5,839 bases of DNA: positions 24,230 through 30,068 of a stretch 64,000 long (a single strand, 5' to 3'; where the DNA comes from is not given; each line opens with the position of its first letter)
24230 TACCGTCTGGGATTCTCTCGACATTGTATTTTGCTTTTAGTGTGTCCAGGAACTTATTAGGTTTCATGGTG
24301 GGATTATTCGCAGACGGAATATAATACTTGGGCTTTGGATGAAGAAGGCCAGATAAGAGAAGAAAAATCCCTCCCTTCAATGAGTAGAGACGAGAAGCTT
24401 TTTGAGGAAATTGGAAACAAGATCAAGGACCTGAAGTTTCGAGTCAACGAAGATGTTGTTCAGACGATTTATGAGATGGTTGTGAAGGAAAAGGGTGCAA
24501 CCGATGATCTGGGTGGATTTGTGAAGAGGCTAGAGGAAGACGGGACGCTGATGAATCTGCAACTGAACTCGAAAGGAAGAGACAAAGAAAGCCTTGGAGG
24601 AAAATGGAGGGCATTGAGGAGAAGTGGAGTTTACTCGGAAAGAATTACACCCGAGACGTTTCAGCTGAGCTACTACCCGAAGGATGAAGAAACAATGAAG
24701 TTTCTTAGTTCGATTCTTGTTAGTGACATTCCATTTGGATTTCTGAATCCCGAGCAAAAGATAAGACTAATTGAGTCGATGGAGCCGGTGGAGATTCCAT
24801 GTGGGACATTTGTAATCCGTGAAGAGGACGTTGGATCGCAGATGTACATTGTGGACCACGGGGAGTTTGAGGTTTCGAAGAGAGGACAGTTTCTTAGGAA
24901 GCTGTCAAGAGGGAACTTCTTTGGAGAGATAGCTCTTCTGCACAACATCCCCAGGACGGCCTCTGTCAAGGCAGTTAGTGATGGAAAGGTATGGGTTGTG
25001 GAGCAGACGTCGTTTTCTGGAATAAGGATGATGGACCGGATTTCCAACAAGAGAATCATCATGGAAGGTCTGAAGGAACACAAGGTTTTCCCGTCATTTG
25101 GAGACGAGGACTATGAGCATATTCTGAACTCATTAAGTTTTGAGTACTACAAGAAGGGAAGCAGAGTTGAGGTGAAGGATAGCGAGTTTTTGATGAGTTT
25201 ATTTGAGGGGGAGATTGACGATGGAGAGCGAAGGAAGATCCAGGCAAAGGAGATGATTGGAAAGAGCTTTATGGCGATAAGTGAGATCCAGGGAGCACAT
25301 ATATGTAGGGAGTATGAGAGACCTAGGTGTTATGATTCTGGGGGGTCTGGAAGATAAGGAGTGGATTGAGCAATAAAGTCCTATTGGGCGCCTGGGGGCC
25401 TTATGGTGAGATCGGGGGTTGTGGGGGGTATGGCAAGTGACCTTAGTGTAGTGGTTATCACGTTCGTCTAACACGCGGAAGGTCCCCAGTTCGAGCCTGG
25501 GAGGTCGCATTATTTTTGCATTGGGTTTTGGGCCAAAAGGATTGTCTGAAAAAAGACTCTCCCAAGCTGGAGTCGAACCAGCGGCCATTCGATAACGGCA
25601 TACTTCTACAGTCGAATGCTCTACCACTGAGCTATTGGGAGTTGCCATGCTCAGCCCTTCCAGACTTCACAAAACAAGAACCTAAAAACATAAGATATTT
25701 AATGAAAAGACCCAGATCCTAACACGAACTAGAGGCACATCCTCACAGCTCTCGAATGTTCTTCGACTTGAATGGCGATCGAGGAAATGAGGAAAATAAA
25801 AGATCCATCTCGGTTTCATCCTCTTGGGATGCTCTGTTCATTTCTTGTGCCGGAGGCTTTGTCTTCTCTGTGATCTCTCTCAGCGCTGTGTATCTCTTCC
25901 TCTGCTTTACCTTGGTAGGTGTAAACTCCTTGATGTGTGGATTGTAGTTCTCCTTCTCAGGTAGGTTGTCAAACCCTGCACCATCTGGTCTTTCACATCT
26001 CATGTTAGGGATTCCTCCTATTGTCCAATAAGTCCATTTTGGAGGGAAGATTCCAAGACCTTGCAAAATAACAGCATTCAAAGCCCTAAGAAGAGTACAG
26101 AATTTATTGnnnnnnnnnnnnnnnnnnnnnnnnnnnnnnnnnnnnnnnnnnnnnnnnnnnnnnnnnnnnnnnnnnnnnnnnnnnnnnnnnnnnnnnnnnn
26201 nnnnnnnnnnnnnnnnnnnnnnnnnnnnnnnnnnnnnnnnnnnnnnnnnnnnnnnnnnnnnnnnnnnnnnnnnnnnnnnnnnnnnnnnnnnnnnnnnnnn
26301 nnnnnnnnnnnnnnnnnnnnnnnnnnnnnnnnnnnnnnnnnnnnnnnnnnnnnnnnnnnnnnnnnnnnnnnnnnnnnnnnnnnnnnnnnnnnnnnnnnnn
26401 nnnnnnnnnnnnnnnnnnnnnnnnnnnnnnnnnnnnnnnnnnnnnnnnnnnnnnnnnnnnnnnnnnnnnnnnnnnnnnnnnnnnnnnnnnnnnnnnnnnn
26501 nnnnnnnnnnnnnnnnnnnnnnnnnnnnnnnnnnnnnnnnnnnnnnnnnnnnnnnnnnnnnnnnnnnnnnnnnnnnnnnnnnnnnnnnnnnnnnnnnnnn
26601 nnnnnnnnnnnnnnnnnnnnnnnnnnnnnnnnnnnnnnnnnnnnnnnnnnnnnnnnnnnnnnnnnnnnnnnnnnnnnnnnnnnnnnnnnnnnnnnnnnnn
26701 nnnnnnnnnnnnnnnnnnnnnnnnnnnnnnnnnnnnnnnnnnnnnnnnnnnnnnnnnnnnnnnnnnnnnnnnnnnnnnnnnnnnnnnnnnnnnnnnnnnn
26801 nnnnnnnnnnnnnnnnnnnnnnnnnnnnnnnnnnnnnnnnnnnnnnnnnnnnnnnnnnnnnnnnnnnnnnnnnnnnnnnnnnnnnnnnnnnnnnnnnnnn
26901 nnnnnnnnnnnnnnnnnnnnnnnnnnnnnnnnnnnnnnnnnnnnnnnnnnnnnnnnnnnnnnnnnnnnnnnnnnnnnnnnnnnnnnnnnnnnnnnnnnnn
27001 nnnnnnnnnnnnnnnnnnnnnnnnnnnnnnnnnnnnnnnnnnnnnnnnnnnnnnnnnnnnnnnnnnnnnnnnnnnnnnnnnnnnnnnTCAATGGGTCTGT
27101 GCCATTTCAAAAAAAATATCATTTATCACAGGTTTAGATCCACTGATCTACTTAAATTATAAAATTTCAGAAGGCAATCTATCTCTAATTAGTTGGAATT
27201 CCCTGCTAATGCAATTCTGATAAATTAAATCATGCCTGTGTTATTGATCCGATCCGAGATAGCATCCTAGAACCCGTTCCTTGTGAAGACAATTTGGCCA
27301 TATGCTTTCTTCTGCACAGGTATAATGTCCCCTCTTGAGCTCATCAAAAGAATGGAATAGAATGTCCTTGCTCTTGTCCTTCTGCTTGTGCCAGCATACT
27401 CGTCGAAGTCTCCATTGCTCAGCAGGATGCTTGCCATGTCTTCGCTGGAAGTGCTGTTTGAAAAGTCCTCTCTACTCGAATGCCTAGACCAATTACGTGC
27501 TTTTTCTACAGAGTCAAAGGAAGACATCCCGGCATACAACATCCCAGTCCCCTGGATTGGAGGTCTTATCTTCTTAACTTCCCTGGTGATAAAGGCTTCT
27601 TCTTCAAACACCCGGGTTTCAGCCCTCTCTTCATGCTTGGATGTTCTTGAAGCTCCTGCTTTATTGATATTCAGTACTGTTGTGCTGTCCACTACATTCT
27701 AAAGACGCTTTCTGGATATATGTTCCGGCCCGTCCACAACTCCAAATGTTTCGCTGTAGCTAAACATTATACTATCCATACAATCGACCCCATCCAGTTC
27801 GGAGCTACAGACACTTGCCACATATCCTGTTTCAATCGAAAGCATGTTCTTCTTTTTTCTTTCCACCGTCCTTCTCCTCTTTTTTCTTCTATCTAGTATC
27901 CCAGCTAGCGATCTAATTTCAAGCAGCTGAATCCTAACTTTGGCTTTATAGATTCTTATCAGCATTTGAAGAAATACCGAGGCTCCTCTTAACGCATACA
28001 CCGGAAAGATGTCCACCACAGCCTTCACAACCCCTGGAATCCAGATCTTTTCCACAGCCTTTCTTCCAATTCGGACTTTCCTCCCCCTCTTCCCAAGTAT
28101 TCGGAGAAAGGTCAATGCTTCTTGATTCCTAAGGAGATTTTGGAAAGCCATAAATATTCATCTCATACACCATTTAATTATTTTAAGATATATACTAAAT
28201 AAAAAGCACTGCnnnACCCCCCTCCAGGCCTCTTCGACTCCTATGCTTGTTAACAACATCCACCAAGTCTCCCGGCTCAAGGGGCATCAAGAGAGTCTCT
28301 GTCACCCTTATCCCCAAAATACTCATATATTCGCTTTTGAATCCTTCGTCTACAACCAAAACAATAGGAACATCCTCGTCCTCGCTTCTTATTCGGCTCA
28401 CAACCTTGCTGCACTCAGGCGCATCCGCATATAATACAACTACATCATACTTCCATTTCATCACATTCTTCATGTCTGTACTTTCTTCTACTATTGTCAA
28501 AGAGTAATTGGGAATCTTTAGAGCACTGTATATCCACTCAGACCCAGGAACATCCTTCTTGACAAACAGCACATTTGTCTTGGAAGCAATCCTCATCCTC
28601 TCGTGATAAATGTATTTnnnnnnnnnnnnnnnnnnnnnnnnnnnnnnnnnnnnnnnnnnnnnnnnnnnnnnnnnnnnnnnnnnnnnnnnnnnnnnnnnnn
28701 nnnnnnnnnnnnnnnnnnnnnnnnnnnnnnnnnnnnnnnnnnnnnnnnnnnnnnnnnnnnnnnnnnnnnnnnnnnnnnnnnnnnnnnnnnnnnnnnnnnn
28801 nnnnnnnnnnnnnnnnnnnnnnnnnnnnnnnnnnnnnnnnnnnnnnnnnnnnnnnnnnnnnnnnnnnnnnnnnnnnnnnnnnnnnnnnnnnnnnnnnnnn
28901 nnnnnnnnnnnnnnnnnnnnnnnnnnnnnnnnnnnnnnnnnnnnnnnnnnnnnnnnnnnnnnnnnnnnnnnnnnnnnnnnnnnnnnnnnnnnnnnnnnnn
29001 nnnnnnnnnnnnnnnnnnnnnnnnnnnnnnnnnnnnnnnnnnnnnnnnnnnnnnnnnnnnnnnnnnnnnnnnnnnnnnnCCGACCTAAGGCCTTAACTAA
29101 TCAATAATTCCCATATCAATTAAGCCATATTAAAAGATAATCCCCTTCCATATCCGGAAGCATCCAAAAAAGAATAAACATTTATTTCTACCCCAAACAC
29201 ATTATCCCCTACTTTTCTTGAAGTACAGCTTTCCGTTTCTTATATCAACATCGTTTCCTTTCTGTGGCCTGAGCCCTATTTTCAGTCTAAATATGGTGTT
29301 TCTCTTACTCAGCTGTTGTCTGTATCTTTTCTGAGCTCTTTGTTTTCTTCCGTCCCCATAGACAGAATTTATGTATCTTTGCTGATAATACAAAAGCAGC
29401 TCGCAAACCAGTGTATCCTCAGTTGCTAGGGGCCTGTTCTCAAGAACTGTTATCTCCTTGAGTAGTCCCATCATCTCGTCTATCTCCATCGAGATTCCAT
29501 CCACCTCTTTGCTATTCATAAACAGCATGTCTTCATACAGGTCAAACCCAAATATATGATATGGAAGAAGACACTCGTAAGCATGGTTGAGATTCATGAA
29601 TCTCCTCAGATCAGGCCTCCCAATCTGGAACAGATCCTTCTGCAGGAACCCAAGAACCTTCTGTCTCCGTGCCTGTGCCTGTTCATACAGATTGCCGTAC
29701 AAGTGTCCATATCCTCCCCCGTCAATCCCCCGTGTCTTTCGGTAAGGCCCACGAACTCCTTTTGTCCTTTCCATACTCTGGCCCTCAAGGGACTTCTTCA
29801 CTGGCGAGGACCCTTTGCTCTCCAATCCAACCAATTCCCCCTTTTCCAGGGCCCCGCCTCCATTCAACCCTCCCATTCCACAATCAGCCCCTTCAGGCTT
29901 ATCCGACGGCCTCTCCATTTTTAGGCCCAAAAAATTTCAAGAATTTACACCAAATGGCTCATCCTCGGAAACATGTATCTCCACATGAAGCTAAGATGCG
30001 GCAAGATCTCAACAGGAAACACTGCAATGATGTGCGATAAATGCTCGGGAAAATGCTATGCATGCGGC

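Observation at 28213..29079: HSF DNA-binding domain fused to a receiver-like domain (Skn7-type) in a highly reduced genome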

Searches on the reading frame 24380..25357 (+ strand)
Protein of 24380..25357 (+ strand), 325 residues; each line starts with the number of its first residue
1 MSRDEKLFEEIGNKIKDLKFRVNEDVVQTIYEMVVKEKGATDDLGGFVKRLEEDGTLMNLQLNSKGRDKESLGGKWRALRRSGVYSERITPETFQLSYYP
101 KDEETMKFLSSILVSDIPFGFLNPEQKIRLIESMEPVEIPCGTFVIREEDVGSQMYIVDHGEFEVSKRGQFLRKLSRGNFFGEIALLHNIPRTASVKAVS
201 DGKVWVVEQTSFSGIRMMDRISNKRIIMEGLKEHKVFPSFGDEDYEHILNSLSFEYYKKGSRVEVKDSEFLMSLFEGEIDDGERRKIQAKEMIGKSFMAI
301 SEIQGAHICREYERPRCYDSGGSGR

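Call 58: search_protein_families(library=pfam, proteins=[window:24380-25357:+], max_evalue=0.01)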
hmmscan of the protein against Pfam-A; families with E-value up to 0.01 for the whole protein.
window:24380-25357:+ (325 aa): 1 family
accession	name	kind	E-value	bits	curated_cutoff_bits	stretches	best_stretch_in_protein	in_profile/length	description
PF00027.35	cNMP_binding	-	3.7e-17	62.5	27.5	1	137-215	2-85/89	Cyclic nucleotide-binding domain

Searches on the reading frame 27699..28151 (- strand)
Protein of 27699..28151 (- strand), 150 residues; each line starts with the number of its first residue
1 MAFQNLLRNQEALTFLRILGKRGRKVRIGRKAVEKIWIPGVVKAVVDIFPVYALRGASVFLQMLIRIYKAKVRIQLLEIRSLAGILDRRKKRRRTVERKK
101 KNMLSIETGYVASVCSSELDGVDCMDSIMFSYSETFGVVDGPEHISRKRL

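Call 58: search_protein_families(library=pfam, proteins=[window:27699-28151:-], max_evalue=0.01)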
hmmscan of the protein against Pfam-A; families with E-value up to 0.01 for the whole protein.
window:27699-28151:- (150 aa): 1 family
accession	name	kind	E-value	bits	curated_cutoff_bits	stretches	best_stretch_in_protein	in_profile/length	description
PF04825.18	Rad21_Rec8_N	-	0.0081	16.8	23.1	1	5-88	6-87/110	N terminus of Rad21 / Rec8 like protein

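Call 60: find_encoding_contigs(protein=window:27699-28151:-, flank=1500, max_places=6)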
Protein window:27699-28151:- (150 aa): 4 contigs read that carry it; 2 places shown.
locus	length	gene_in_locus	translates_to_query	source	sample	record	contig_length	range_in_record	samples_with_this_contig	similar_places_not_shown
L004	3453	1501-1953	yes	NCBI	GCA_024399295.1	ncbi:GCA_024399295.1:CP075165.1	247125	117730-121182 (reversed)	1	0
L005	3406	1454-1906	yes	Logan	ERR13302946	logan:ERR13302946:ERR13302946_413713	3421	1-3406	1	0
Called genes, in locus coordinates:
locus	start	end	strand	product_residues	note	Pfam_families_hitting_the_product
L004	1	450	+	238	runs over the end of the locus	-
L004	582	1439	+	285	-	PF00447:HSF_DNA-bind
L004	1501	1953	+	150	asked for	-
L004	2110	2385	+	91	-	PF04824:Rad21_Rec8 (weak)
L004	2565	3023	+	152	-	-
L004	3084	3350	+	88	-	-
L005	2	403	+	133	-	?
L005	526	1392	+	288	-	PF00447:HSF_DNA-bind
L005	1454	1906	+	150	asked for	-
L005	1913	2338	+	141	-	PF04824:Rad21_Rec8 (weak)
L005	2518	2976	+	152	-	-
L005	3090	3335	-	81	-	-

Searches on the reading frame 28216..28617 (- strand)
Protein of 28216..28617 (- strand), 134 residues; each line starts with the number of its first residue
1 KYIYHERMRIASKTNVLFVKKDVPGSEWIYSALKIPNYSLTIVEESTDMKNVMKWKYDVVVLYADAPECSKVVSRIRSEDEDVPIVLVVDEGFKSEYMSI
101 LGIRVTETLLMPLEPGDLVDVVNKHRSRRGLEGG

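Call 3: search_protein_families(library=pfam, proteins=[window:28216-28617:-], max_evalue=10)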
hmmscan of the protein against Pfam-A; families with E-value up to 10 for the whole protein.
seq(134 aa): 1 family
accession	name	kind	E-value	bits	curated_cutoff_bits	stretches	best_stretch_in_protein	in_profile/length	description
PF00072.30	Response_reg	-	0.055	14.1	30.2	1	32-122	17-110/111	Response regulator receiver domain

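Call 11: search_solved_structures(query=A2, max_evalue=1, show_alignments=2)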
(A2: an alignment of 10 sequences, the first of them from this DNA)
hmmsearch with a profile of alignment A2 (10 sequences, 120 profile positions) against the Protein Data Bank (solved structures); distinct sequences matched with E-value up to 1: 121 (the best 60 are shown).
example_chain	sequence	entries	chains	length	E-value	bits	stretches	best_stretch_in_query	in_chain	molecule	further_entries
5uic_A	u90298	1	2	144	2e-10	43.6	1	3-114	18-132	Two-component response regulator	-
7c1j_A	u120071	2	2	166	1.3e-08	37.7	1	4-115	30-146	Histidine kinase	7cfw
3nhz_A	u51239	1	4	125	3.2e-07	33.3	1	3-112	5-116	Two component system transcriptional regulator mtrA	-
9g85_A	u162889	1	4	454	4.5e-07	32.8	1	6-113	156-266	Response regulator PleD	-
2wb4_A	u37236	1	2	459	4.7e-07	32.7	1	6-113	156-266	DIGUANYLATE CYCLASE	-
9g86_A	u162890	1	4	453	5.2e-07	32.6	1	6-113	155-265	Response regulator PleD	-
1w25_A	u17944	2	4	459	5.5e-07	32.5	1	6-113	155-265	STALKED-CELL DIFFERENTIATION CONTROLLING PROTEIN | RESPONSE REGULATOR PLED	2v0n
1ys6_A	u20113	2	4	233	1.3e-06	31.3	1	5-113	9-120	Transcriptional regulatory protein prrA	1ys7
6is1_A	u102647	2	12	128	1.5e-06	31.1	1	3-112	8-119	Response regulator ArlR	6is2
6is3_C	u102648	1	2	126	1.5e-06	31.1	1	3-112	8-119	Response regulator ArlR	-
2gwr_A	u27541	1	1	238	1.5e-06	31.1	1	3-112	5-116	DNA-binding response regulator mtrA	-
8phn_A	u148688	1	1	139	1.5e-05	27.9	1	4-115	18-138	histidine kinase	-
2jba_A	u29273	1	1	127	1.7e-05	27.7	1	5-114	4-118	PHOSPHATE REGULON TRANSCRIPTIONAL REGULATORY PROTEIN PHOB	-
3nnn_A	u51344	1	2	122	1.9e-05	27.5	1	3-113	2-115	DNA BINDING RESPONSE REGULATOR D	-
4qpj_C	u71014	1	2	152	2.3e-05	27.3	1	3-113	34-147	Cell cycle response regulator CtrA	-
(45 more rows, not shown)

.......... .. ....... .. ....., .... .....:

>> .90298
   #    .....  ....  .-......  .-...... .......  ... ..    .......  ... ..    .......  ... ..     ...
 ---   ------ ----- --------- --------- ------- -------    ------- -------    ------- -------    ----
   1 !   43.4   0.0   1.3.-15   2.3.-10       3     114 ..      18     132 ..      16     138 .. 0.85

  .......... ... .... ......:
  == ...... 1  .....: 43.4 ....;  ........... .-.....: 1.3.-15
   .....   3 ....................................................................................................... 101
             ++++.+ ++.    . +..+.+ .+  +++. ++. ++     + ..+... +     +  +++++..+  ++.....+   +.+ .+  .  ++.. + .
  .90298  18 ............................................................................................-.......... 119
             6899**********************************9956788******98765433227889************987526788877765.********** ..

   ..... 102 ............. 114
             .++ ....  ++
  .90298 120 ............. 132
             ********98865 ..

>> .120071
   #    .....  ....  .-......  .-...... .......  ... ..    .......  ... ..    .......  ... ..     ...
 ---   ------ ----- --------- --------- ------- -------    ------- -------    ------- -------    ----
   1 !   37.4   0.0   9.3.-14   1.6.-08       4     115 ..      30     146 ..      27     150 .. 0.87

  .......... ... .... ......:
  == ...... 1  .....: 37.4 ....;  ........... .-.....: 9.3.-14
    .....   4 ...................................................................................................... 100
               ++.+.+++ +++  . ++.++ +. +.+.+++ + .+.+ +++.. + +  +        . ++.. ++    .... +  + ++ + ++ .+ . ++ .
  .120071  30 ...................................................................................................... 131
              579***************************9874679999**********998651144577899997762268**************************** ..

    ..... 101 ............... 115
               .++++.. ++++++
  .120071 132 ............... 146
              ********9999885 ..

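Call 12: search_protein_families(library=pfam, alignment_id=A2, max_evalue=1)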
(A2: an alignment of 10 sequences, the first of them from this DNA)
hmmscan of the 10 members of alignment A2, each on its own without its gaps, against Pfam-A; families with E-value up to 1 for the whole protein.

A. member 1, seq(121 aa): 1 family
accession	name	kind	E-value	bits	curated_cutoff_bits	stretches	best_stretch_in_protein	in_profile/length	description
PF00072.30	Response_reg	-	0.042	14.5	30.2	1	22-112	17-110/111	Response regulator receiver domain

B. families by the number of members that match (of 10 scanned): 5 families
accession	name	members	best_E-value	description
PF00072.30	Response_reg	8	0.00066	Response regulator receiver domain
PF06490.17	FleQ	3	0.031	Flagellar regulatory protein FleQ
PF21714.3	KaiA_N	1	0.0023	Circadian clock protein KaiA, N-terminal domain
PF00581.25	Rhodanese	1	0.09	Rhodanese-like domain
PF02272.25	DHHA1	1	0.13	DHHA1 domain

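Call 63: predict_structure(alignment_id=A2)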
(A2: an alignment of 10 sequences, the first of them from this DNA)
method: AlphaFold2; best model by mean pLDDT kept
length: 121 residues; sequences in the alignment: 10
mean_pLDDT: 86.9   pTM: 0.83
mean pLDDT of the five models: 86.9, 86.0, 85.8, 84.1, 82.8
residues with pLDDT >= 90: 56; 70-90: 58; 50-70: 6; < 50: 1
segments of 3 or more residues with pLDDT < 50: none
pLDDT, mean of each block of 10 residues (from residue 1): 86 81 88 89 89 90 92 93 83 87 90 77 40
secondary structure, 60 per line:
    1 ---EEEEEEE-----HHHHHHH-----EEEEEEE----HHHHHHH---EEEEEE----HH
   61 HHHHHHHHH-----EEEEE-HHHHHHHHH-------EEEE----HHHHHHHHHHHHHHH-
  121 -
elements in order: E4-10 H16-22 E28-34 H39-45 E49-54 H59-69 E75-79 H81-89 E97-100 H105-119

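Call 65: fold_search(model_id=the predicted structure, library=pdb)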
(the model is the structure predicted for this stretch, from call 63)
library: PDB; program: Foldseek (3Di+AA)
matches with E <= 10: 1654; with E <= 0.001: 224
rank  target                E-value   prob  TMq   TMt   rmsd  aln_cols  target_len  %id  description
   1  5uht_B                7.7e-06  1.00  0.73  0.73   3.2       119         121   16  Structure of the Thermotoga maritima HK853-BeF3-RR468 complex at pH 5.0 (released 2017-12-27)
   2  8tff_A                7.7e-06  1.00  0.72  0.20   3.7       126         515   16  PorX with BeF3 phosphate analog (released 2024-04-17)
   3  2iyn_B                1.0e-05  1.00  0.72  0.70   3.7       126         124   17  The co-factor-induced pre-active conformation in PhoB (released 2006-08-30)
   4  6swb_B                1.1e-05  1.00  0.72  0.68   3.2       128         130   16  The REC domain of AraT, a response regulator from Geobacillus stearothermophilus (released 2020-10-14)
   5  9dvt_S                1.4e-05  1.00  0.78  0.43   2.9       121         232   16  Cryo-EM structure of RpaA bound to PkaiBC DNA and the CTD of the alpha subunit of RNAP from the cyanobacterium Synecho (released 2025-10-15)
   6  6rh1_C                1.4e-05  1.00  0.73  0.74   3.3       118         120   15  Revisiting pH-gated conformational switch. Complex HK853-RR468 D53A pH 7 (released 2020-02-19)
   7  6swb_A                1.6e-05  1.00  0.73  0.69   3.2       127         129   16  The REC domain of AraT, a response regulator from Geobacillus stearothermophilus (released 2020-10-14)
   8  8ted_B                1.7e-05  1.00  0.70  0.19   3.8       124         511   17  PorX primitive orthorhombic crystal form (released 2024-04-17)
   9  6swf_A                1.8e-05  1.00  0.73  0.69   3.1       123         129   16  Selenomethionine derivative of the REC domain of AraT, a response regulator from Geobacillus stearothermophilus (released 2020-10-14)
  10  4hnr                  1.9e-05  1.00  0.72  0.72   3.5       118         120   17  High resolution structure of Chemotaxis response regulator CheY4 of Vibrio cholerae (released 2013-10-02)
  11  5t3y_MODEL_1_A        1.9e-05  1.00  0.61  0.59   4.3       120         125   18  Solution structure of response regulator protein from Burkholderia multivorans (released 2016-09-14)
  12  7pva_D                2.0e-05  1.00  0.69  0.19   3.7       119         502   16  1.9 Angstrom crystal structure of dimeric PorX, co-crystallized in the presence of zinc (released 2022-12-14)
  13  9dvt_R                2.1e-05  1.00  0.73  0.40   3.5       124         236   17  Cryo-EM structure of RpaA bound to PkaiBC DNA and the CTD of the alpha subunit of RNAP from the cyanobacterium Synecho (released 2025-10-15)
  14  4h60                  2.3e-05  1.00  0.68  0.69   4.0       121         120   17  High resolution structure of Vibrio cholerae chemotaxis protein CheY4 crystallized in low pH (4.0) condition (released 2013-08-07)
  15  3bre_B                2.4e-05  1.00  0.75  0.31   3.0       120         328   13  Crystal Structure of P.aeruginosa PA3702 (released 2008-04-01)
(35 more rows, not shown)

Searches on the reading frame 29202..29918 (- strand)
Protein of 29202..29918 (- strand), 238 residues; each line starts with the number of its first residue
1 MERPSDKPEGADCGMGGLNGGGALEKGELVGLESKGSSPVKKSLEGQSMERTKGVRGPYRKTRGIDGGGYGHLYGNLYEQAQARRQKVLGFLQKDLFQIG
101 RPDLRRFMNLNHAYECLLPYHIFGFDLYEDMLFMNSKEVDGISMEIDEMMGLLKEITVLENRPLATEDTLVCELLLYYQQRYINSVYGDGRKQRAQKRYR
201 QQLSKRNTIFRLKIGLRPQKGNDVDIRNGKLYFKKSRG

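Call 58: search_protein_families(library=pfam, proteins=[window:29202-29918:-], max_evalue=0.01)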
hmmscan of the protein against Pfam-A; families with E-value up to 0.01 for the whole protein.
window:29202-29918:- (238 aa): 1 family
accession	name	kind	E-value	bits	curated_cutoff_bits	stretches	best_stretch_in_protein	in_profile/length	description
PF15249.11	GLTSCR1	-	0.003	18.4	28.2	1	99-161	5-73/102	Conserved region of unknown function on GLTSCR protein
